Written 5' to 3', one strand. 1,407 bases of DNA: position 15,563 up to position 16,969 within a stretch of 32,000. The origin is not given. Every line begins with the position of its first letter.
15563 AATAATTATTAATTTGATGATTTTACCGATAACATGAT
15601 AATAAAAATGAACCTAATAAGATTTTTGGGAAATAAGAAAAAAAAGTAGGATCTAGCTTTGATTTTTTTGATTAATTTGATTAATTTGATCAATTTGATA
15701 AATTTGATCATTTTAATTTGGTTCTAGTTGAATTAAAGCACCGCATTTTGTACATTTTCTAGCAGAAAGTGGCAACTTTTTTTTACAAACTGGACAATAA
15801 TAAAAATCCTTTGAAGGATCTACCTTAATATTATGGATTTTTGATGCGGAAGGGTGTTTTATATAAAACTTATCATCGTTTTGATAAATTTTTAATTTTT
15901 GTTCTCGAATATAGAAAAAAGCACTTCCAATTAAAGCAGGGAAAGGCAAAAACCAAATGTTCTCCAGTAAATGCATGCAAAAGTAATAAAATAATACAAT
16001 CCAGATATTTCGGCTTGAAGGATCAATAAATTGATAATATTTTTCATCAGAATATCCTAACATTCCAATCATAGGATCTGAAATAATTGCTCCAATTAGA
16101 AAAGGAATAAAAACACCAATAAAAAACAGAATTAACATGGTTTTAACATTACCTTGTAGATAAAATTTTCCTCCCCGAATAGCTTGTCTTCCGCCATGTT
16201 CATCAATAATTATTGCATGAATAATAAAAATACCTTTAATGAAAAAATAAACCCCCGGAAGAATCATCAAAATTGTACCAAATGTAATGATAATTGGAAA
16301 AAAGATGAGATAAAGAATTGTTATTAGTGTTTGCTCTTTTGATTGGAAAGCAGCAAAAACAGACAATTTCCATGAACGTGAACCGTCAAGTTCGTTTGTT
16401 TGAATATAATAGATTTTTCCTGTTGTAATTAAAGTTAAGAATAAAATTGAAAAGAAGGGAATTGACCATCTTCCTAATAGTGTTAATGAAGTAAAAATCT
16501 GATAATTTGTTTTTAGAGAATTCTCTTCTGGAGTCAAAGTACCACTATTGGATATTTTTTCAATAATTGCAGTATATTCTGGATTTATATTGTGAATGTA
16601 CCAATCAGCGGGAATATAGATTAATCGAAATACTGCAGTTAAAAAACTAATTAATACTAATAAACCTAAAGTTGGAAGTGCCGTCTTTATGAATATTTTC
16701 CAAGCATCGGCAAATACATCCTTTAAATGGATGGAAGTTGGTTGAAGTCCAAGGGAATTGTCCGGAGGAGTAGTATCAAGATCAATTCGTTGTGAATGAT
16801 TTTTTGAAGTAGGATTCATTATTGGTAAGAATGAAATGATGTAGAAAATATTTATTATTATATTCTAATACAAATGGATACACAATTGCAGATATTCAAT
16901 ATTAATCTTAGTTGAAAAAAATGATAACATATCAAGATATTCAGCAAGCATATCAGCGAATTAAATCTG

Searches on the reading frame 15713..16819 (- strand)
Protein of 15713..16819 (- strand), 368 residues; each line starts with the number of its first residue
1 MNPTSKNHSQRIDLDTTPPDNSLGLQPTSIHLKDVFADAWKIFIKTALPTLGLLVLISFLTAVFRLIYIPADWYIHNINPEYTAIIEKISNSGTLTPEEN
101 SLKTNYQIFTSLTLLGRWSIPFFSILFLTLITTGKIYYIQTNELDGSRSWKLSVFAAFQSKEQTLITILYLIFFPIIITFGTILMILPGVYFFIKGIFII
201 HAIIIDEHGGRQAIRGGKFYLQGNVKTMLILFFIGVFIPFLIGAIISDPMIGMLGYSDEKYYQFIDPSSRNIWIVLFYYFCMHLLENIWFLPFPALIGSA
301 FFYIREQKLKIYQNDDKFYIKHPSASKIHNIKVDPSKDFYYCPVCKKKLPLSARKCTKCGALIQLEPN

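Call 6: search_protein_families(library=pfam, proteins=[window:15713-16819:-])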
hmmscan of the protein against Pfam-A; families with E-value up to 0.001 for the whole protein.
window:15713-16819:- (368 aa): 1 family
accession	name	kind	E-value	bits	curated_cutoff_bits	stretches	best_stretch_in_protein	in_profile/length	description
PF13240.11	Zn_Ribbon_1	-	0.0003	20.9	25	1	341-361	1-21/23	zinc-ribbon domain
